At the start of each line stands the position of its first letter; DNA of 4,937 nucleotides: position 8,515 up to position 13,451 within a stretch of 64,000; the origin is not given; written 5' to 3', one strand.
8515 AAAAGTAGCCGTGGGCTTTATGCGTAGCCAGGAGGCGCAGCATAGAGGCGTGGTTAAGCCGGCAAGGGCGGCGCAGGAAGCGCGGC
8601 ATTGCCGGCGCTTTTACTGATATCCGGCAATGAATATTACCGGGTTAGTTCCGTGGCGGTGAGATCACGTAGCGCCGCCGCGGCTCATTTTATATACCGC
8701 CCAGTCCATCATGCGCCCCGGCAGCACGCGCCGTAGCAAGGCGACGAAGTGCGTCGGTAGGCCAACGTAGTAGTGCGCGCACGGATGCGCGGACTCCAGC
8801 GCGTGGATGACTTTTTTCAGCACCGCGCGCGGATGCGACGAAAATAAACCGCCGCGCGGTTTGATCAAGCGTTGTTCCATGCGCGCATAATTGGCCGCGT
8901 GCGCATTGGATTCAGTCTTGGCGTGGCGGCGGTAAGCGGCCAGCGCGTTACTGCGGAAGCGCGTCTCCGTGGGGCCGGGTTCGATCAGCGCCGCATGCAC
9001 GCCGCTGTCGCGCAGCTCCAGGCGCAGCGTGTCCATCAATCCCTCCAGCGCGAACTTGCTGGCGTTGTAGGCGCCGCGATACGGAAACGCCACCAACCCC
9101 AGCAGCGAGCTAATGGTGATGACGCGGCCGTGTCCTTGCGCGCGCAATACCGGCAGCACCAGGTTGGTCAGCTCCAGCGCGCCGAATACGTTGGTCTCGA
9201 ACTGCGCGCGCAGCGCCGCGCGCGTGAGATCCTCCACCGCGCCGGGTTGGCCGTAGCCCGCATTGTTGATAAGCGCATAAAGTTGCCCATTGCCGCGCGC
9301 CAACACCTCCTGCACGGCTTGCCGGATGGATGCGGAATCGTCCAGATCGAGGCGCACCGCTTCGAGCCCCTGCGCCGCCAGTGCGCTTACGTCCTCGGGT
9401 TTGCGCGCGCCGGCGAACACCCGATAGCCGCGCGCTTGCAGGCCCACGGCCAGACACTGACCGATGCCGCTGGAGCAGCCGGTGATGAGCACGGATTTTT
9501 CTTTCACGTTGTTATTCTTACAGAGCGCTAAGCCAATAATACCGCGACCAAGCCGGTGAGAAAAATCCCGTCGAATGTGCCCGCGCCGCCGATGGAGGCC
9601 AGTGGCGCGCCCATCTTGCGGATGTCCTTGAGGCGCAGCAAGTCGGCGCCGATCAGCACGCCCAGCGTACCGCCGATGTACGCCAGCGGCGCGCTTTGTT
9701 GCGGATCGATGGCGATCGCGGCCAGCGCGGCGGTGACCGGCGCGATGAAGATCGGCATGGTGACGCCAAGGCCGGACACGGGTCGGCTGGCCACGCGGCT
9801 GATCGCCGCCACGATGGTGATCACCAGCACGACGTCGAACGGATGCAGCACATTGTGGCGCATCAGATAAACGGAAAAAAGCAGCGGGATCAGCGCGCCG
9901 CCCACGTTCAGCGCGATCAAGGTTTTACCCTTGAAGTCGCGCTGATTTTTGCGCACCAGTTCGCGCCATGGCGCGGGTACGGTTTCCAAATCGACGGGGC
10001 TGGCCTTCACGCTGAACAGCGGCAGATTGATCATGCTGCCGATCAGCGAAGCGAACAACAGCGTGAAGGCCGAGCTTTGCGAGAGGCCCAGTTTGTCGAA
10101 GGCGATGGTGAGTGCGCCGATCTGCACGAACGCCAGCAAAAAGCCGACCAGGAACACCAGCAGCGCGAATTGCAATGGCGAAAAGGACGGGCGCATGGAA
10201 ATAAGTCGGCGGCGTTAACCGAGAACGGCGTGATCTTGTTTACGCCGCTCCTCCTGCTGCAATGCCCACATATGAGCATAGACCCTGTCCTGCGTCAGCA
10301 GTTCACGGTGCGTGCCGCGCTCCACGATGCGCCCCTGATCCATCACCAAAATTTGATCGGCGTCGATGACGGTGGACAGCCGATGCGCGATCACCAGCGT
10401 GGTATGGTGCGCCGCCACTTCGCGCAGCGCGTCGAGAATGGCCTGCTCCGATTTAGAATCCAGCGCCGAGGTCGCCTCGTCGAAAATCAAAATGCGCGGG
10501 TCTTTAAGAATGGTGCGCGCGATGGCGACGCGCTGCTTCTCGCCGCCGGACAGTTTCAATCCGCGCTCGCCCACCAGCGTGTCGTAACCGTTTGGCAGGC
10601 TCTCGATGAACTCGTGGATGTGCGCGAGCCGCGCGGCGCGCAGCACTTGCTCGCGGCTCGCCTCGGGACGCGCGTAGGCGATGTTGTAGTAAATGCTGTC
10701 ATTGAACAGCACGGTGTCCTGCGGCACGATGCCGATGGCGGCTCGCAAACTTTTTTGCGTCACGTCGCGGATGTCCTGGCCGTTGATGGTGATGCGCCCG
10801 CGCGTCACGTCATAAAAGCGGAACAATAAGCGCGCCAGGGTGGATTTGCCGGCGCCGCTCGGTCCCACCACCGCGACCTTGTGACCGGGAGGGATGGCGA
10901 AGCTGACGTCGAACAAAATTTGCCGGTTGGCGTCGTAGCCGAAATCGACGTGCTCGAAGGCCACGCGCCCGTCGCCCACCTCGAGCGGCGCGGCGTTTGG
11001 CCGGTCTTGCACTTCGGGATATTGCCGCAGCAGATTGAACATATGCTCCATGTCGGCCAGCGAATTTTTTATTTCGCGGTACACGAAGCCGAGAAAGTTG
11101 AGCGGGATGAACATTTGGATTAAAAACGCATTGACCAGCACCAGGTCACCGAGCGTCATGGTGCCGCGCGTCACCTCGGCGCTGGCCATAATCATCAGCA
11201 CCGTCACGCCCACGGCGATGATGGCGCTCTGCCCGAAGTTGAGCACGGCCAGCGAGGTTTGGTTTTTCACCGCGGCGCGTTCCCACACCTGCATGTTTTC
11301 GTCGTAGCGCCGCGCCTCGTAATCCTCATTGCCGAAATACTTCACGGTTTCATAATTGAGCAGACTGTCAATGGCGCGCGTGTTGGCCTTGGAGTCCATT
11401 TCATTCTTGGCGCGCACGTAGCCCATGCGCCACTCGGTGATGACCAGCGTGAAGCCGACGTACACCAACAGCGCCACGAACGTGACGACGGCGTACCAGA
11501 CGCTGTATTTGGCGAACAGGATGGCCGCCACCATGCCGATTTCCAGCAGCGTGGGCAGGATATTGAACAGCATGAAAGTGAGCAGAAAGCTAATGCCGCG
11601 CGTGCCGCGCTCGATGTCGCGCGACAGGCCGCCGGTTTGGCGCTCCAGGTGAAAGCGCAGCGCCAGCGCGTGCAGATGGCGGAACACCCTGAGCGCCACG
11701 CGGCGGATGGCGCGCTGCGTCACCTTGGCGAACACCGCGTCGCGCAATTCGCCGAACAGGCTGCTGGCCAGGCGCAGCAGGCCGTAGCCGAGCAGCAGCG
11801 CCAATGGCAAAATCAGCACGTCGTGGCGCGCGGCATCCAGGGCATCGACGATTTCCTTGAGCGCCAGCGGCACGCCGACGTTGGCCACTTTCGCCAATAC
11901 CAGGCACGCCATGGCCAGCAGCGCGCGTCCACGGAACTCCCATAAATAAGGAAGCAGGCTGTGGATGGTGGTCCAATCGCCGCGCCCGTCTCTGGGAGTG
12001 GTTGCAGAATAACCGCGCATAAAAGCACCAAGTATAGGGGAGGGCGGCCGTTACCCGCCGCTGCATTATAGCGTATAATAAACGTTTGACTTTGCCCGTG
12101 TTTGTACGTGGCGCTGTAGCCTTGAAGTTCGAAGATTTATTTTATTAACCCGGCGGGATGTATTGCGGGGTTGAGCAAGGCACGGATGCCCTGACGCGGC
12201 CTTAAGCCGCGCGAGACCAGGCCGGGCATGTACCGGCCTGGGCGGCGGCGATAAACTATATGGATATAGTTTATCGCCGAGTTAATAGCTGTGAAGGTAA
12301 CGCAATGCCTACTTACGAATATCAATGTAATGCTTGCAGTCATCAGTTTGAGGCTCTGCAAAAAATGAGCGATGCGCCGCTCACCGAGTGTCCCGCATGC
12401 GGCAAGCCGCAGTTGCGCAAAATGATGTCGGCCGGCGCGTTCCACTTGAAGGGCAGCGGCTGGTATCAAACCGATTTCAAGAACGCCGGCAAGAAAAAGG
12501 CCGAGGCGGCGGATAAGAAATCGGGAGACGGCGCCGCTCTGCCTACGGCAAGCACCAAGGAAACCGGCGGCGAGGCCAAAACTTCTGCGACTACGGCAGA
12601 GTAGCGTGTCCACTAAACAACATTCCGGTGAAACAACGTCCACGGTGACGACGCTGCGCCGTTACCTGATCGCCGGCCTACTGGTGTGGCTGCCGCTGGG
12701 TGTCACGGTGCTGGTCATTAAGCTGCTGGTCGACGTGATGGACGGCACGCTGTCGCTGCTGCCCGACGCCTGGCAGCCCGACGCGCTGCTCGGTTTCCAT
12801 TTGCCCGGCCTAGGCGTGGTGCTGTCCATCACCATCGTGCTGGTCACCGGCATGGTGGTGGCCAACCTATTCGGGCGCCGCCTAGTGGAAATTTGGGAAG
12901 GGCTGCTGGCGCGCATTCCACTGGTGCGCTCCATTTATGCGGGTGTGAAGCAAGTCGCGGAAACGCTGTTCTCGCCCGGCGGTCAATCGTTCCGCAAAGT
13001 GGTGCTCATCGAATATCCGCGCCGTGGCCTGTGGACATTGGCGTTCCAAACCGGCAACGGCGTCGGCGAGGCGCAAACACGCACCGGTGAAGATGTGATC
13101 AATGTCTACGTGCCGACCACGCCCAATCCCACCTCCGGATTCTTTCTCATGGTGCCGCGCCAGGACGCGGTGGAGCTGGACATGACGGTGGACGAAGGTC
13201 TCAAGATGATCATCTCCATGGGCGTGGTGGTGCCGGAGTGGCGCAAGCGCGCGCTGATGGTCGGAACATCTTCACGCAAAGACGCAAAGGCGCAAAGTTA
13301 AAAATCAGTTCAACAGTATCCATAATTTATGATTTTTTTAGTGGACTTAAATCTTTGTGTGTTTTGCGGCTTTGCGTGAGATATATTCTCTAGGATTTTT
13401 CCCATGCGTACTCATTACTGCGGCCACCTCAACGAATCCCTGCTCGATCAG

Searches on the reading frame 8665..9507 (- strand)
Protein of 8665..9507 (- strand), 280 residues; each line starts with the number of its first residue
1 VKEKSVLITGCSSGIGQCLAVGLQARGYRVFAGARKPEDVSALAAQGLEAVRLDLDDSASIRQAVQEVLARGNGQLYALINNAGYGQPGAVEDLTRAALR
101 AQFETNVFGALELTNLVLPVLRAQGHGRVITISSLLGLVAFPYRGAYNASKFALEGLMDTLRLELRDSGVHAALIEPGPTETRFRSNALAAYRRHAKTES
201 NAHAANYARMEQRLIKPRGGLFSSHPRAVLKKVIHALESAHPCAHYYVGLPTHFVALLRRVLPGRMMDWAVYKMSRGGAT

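Call 46: search_protein_families(library=pfam, proteins=[window:8665-9507:-], max_evalue=0.00001)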
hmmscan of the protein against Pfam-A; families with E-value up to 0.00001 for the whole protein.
window:8665-9507:- (280 aa): 6 families
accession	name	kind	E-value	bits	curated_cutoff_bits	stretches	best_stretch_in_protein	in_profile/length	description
PF00106.31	adh_short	-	4.7e-43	147.4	26.6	1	4-188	1-190/195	short chain dehydrogenase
PF13561.12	adh_short_C2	-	3.2e-30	105.9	27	1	12-209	3-205/236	Enoyl-(Acyl carrier protein) reductase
PF08659.16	KR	-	1.3e-11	45.2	22.6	1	6-175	3-173/180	KR domain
PF13460.12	NAD_binding_10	-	8.3e-07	29.5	27.2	1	10-135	1-99/184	NAD(P)H-binding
PF08643.16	DUF1776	-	4.3e-06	26.8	25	0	20-264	21-290/294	Fungal family of unknown function (DUF1776)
PF01370.27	Epimerase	-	9.9e-06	25.6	20.9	0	6-134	1-115/240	NAD dependent epimerase/dehydratase family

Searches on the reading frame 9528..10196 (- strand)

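Call 28: search_protein_families(library=pfam, proteins=[window:9528-10196:-])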
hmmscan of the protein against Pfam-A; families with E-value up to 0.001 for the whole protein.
window:9528-10196:- (222 aa): 1 family
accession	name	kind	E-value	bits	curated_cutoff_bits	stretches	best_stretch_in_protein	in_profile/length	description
PF07758.16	DUF1614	-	9.3e-55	185.6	23.9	1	51-221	1-171/171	Protein of unknown function (DUF1614)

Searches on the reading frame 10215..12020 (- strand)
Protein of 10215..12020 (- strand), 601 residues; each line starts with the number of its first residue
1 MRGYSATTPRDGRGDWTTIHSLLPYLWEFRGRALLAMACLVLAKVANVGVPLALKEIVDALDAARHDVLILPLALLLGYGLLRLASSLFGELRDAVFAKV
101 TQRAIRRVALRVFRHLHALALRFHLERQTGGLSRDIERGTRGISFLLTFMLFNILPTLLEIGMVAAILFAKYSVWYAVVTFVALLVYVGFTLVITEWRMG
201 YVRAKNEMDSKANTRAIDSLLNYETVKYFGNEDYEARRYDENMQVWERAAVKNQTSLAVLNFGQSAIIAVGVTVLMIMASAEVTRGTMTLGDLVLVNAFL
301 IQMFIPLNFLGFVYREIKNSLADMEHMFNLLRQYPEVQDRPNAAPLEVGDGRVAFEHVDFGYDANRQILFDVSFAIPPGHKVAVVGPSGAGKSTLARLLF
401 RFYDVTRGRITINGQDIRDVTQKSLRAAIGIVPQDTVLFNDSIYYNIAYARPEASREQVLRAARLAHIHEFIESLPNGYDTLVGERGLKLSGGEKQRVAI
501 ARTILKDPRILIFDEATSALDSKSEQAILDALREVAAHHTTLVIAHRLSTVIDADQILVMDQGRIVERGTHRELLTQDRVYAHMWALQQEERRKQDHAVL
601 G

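Call 10: find_encoding_contigs(protein=window:10215-12020:-, flank=3000, max_places=6)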
Protein window:10215-12020:- (601 aa): no gene with exactly this product is on record in the collection.
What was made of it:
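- Tried and rejected: No exact protein match was found for the window's ABCB gene (call 10).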

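Call 11: find_homologous_proteins(query=window:10215-12020:-, max_evalue=1e-50)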
Query window:10215-12020:- (601 aa): 8000 proteins with E <= 1e-50 among 8000 candidates; the best 120 are listed.
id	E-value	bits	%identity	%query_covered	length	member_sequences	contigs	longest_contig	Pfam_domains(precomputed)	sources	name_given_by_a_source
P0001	0.0e+0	1161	88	98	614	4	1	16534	PF00005.34,PF02463.26,PF00664.29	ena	-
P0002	0.0e+0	1123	86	99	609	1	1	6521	PF00005.34,PF02463.26,PF00664.29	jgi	-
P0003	0.0e+0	1121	86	99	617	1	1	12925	PF00005.34,PF02463.26,PF00664.29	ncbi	-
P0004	0.0e+0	1119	85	99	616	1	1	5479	PF00005.34,PF02463.26,PF00664.29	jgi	-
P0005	0.0e+0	1118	86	99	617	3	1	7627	PF00005.34,PF02463.26,PF00664.29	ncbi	-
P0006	0.0e+0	1103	82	100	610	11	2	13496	PF00005.34,PF02463.26,PF00664.29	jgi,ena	jgi:ATP-binding cassette subfamily B protein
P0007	0.0e+0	1102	84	99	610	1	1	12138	PF00005.34,PF02463.26,PF00664.29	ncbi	ncbi:MAG: ABC transporter ATP-binding protein/permease [Gammaproteobacteria bacterium]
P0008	0.0e+0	1100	83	99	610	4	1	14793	PF00005.34,PF02463.26,PF00664.29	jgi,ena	-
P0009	0.0e+0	1099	83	100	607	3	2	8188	PF00005.34,PF02463.26,PF00664.29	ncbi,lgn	-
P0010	0.0e+0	1090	84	99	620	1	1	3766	PF00005.34,PF02463.26,PF00664.29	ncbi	-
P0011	0.0e+0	1086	83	99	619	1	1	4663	PF00005.34,PF02463.26,PF00664.29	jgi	jgi:ATP-binding cassette subfamily B protein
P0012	0.0e+0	1076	80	99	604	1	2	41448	PF00005.34,PF02463.26,PF00664.29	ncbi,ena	-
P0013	0.0e+0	1071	82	97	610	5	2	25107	PF00005.34,PF02463.26,PF13191.13,PF00664.29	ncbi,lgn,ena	-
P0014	0.0e+0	1033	79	99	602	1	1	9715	PF00005.34,PF02463.26,PF00664.29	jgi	jgi:ATP-binding cassette subfamily B protein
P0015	0.0e+0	1027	78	100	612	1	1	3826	PF00005.34,PF02463.26,PF00664.29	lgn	-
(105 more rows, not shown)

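Call 13: find_encoding_contigs(protein=P0001, flank=10000, max_places=3)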
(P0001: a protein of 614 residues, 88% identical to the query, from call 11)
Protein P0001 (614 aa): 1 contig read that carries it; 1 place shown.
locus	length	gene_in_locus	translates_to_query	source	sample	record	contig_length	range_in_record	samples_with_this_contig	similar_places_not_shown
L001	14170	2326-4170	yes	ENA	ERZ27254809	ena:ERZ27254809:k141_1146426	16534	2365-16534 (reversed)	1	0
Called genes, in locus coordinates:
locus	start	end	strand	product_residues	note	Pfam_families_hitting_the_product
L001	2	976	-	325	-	?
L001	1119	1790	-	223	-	PF04367:DUF502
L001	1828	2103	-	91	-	-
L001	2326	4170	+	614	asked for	PF00664:ABC_membrane, PF00005:ABC_tran, PF02463:SMC_N (weak)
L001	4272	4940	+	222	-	PF07758:DUF1614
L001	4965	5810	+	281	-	PF00106:adh_short, PF01370:Epimerase (weak), PF05368:NmrA (weak), PF08659:KR, PF13460:NAD_binding_10, PF13561:adh_short_C2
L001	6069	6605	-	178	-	PF00404:Dockerin_1 (faint), PF13202:EF-hand_5 (faint), PF13499:EF-hand_7 (faint), PF00036:EF-hand_1 (faint), PF13405:EF-hand_6 (faint)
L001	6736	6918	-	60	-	-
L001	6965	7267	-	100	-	-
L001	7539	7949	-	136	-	-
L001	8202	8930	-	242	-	PF13405:EF-hand_6 (faint), PF13499:EF-hand_7 (faint), PF00036:EF-hand_1 (faint), PF13202:EF-hand_5 (faint)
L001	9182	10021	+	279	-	PF00149:Metallophos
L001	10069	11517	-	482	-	-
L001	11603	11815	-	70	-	PF11127:YgaP-like_TM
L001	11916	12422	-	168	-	PF00186:DHFR_1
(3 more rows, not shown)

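Call 14: find_encoding_contigs(protein=P0003, flank=10000, max_places=3)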
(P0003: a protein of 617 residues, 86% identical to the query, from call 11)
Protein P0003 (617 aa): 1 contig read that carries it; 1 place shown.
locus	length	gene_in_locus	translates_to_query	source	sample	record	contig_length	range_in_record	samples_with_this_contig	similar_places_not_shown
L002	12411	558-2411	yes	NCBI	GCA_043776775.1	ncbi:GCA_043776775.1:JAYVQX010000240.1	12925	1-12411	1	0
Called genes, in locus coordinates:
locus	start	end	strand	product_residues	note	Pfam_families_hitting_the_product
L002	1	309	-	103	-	?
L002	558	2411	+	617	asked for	PF00664:ABC_membrane, PF00005:ABC_tran, PF02463:SMC_N (weak)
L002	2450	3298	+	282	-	PF00106:adh_short, PF01370:Epimerase (weak), PF08659:KR, PF13460:NAD_binding_10, PF13561:adh_short_C2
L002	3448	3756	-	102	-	-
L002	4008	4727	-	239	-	PF13202:EF-hand_5 (weak)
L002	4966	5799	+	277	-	PF00149:Metallophos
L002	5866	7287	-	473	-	-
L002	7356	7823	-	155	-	PF00186:DHFR_1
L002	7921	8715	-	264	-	PF00303:Thymidylat_synt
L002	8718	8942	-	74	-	PF14122:YokU (weak), PF15731:MqsA_antitoxin (weak)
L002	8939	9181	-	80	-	PF14076:DUF4258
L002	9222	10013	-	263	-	PF01790:LGT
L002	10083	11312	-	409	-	PF17785:PUA_3, PF02005:TRM (weak), PF10672:Methyltrans_SAM, PF02475:TRM5-TYW2_MTfase, PF03602:Cons_hypoth95, PF05175:MTS, PF13847:Methyltransf_31, PF09445:Methyltransf_15, +1 more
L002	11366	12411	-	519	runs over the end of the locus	?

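Call 96: find_encoding_contigs(protein=P0013, flank=10000, max_places=2)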
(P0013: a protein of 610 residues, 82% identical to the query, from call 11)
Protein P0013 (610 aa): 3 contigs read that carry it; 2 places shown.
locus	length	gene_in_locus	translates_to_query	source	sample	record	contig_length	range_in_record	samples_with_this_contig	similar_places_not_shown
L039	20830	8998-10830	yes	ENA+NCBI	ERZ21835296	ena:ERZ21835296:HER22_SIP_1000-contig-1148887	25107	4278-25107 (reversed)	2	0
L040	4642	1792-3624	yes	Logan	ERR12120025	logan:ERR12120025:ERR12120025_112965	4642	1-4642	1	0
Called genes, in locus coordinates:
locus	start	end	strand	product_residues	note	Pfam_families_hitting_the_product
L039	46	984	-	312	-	PF00389:2-Hacid_dh, PF02826:2-Hacid_dh_C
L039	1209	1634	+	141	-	PF03819:MazG (weak)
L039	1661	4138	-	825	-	PF00501:AMP-binding, PF00550:PP-binding, PF01553:Acyltransferase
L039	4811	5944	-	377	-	PF02445:NadA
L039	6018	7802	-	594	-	PF01336:tRNA_anti-codon, PF00152:tRNA-synt_2, PF02938:GAD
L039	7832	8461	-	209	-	PF04367:DUF502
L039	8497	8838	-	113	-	PF09723:Zn_ribbon_8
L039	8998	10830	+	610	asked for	PF00664:ABC_membrane, PF00005:ABC_tran, PF13191:AAA_16 (faint), PF02463:SMC_N (weak)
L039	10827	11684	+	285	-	PF00106:adh_short, PF05368:NmrA (weak), PF08659:KR (faint), PF01370:Epimerase (weak), PF13460:NAD_binding_10 (weak), PF13561:adh_short_C2, PF08643:DUF1776 (faint)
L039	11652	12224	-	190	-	PF16694:Cytochrome_P460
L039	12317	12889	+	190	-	PF12802:MarR_2, PF13463:HTH_27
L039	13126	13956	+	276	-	PF00149:Metallophos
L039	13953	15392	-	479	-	-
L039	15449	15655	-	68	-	PF11127:YgaP-like_TM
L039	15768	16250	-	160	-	PF00186:DHFR_1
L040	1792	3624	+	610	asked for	PF00664:ABC_membrane, PF00005:ABC_tran, PF13191:AAA_16 (faint), PF02463:SMC_N (weak)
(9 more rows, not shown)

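Call 97: find_encoding_contigs(protein=P0012, flank=10000, max_places=2)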
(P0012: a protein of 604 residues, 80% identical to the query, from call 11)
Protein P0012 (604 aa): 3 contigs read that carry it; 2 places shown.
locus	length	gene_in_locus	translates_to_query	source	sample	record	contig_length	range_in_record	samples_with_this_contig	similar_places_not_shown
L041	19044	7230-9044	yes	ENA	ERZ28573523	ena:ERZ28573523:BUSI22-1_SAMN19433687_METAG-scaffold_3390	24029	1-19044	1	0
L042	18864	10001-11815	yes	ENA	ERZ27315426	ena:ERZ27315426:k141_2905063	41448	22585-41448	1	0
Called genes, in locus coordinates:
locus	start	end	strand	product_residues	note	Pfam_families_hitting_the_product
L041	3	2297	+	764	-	?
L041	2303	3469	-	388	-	PF02445:NadA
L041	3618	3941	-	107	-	-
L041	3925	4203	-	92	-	PF04365:BrnT_toxin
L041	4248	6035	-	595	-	PF01336:tRNA_anti-codon, PF00152:tRNA-synt_2, PF02938:GAD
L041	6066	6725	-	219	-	PF04367:DUF502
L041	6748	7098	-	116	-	PF09723:Zn_ribbon_8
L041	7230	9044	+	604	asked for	PF00664:ABC_membrane, PF00005:ABC_tran, PF02463:SMC_N (weak)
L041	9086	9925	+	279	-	PF00106:adh_short, PF08659:KR, PF13460:NAD_binding_10 (weak), PF13561:adh_short_C2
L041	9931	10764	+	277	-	PF00149:Metallophos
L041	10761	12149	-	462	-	-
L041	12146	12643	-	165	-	PF00186:DHFR_1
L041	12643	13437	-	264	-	PF00303:Thymidylat_synt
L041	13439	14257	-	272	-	PF01790:LGT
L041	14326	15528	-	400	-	PF17785:PUA_3, PF10672:Methyltrans_SAM, PF02475:TRM5-TYW2_MTfase, PF01728:FtsJ (weak), PF02005:TRM (weak), PF03602:Cons_hypoth95, PF09445:Methyltransf_15, PF13847:Methyltransf_31, +3 more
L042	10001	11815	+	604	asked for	PF00664:ABC_membrane, PF00005:ABC_tran, PF02463:SMC_N (weak)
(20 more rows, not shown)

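Call 98: find_encoding_contigs(protein=P0007, flank=10000, max_places=2)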
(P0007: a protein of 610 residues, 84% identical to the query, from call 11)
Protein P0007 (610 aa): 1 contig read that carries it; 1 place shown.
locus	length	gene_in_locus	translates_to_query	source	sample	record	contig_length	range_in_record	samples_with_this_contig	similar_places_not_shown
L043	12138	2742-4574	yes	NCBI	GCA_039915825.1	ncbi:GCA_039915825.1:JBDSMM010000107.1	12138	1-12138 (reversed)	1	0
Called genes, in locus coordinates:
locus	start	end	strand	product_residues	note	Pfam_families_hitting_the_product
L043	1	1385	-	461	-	PF01336:tRNA_anti-codon, PF00152:tRNA-synt_2, PF02938:GAD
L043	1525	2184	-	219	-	PF04367:DUF502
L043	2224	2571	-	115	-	PF09723:Zn_ribbon_8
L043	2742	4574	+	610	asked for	PF00664:ABC_membrane, PF00005:ABC_tran, PF02463:SMC_N (weak)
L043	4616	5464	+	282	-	PF00106:adh_short, PF01370:Epimerase (weak), PF05368:NmrA (faint), PF08643:DUF1776 (weak), PF08659:KR, PF13460:NAD_binding_10 (weak), PF13561:adh_short_C2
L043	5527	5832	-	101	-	-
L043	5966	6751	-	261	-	-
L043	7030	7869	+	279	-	PF00149:Metallophos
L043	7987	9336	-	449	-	-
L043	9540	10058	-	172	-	PF00186:DHFR_1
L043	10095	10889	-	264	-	PF00303:Thymidylat_synt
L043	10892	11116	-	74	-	PF14122:YokU (weak), PF15731:MqsA_antitoxin (weak)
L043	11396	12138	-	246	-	PF01790:LGT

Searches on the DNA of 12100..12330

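Call 60: search_rna_families(source=window, start=12100, end=12330, threshold=evalue, max_evalue=10)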
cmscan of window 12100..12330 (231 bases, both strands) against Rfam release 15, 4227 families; matches with E-value up to 10: 10.
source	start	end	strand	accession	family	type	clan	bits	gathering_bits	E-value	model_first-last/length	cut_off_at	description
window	12194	12283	+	RF02827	Scr6106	Gene; sRNA;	-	24.2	52.5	0.47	1-85/85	no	Streptomyces RNA 6106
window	12186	12227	-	RF03030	salivarius-1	Gene; sRNA;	-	19.8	50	0.088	1-56/56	no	salivarius-1 RNA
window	12246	12280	-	RF04300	mir-39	Gene; miRNA;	CL00088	17.3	62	0.96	22-53/74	no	mir-39 microRNA precursor family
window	12195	12290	+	RF01528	CC3513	Gene; sRNA;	-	17.2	40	0.39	1-176/176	no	caulobacter sRNA CC3513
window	12246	12279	+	RF04300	mir-39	Gene; miRNA;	CL00088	16.7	62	1.4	23-53/74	no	mir-39 microRNA precursor family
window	12246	12279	+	RF03686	mir-9424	Gene; miRNA;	-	14.5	90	2.8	11-58/68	no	mir-9424 microRNA precursor family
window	12247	12278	-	RF00385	IBV_D-RNA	Cis-reg;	-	12.7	35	3.9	1-42/42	no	Infectious bronchitis virus D-RNA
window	12247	12278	-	RF00236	ctRNA_pGA1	Gene; antisense;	-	12.6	45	4.6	34-65/79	no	ctRNA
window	12247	12278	+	RF00385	IBV_D-RNA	Cis-reg;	-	12.4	35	4.8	1-42/42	no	Infectious bronchitis virus D-RNA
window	12148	12196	-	RF01716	PhotoRC-I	Cis-reg;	-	8.8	45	8.8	1-44/44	no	PhotoRC-I RNA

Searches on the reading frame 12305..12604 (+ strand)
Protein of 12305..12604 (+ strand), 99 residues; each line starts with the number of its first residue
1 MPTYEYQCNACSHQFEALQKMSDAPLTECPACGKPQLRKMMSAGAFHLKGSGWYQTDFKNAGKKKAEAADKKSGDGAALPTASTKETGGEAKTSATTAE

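Call 28: search_protein_families(library=pfam, proteins=[window:12305-12604:+])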
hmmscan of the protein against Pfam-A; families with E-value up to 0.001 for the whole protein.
window:12305-12604:+ (99 aa): 1 family
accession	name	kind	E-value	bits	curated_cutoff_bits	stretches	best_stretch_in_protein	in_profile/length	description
PF09723.15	Zn_ribbon_8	-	8.4e-19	67.7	34.4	1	1-41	1-41/41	Zinc ribbon domain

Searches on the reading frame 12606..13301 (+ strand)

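Call 28: search_protein_families(library=pfam, proteins=[window:12606-13301:+])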
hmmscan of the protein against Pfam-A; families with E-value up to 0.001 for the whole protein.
window:12606-13301:+ (231 aa): 1 family
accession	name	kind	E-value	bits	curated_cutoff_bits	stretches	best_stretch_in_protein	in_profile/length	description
PF04367.18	DUF502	-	5.5e-37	126.4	23.8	1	72-177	1-107/107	Protein of unknown function (DUF502)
